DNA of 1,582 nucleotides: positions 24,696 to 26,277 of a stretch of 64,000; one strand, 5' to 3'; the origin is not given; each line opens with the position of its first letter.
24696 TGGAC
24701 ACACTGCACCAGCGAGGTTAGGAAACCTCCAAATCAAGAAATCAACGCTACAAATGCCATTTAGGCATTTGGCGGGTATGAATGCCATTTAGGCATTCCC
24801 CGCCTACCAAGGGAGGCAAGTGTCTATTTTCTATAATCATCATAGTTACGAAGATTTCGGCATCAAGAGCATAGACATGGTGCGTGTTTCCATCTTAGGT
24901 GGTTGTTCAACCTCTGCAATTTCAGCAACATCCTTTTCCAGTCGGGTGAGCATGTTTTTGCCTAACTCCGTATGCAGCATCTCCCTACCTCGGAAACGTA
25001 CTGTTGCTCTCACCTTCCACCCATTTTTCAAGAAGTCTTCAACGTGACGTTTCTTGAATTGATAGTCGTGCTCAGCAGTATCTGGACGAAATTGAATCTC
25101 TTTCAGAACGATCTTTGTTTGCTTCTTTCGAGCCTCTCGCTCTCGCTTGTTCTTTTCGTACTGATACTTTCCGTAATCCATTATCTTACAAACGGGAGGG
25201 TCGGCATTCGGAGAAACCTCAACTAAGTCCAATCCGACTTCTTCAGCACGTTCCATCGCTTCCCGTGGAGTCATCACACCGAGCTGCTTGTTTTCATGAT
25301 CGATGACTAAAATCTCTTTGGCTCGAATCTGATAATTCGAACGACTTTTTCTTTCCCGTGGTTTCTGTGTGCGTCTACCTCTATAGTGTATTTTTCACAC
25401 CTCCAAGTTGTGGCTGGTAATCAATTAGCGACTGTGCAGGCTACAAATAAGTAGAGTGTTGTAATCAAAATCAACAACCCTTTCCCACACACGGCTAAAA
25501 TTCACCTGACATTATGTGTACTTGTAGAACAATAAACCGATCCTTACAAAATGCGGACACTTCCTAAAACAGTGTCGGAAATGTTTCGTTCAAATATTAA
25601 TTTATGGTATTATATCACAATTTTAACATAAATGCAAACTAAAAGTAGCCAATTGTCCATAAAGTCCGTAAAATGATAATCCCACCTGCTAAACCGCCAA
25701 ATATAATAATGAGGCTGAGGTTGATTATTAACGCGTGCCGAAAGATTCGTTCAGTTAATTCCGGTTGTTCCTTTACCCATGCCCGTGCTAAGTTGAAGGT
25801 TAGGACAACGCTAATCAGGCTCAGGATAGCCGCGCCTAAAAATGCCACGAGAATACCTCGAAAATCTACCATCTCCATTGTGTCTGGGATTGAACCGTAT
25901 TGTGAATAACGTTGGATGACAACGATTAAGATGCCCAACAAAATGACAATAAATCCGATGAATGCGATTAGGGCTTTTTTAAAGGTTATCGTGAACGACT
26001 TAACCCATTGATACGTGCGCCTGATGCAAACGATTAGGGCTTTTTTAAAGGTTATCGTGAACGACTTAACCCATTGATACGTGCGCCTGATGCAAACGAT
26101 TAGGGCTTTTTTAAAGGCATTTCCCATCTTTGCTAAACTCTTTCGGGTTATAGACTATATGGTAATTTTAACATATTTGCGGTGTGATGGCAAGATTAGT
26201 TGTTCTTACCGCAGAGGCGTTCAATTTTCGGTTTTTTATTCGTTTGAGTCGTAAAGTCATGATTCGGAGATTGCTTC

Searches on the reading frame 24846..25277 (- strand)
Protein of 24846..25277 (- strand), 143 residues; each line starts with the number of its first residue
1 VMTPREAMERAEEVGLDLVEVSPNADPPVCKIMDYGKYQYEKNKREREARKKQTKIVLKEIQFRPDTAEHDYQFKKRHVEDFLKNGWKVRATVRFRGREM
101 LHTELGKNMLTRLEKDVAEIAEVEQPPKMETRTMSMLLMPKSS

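Call 26: search_protein_families(library=pfam, proteins=[window:24846-25277:-], max_evalue=0.01)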
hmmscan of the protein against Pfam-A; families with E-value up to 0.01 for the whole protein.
window:24846-25277:- (143 aa): 2 families
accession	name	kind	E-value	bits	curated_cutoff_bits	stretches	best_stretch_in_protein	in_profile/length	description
PF00707.27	IF3_C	-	9.4e-34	115.7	34.8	1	57-141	2-86/86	Translation initiation factor IF-3, C-terminal domain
PF05198.21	IF3_N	-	1.9e-22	79.7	26.9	1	2-49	23-70/70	Translation initiation factor IF-3, N-terminal domain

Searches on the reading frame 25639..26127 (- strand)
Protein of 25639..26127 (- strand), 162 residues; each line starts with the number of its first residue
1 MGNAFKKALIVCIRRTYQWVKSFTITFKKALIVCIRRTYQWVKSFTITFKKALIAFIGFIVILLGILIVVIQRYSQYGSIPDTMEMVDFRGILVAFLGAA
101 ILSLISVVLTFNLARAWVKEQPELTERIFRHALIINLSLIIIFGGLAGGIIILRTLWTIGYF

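Call 26: search_protein_families(library=pfam, proteins=[window:25639-26127:-], max_evalue=0.01)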
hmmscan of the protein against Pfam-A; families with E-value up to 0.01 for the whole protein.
window:25639-26127:- (162 aa): 1 family
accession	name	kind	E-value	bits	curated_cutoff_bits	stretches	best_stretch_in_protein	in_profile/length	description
PF18949.5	DUF5693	-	0.0026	16.7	29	1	32-155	383-501/609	Family of unknown function (DUF5693)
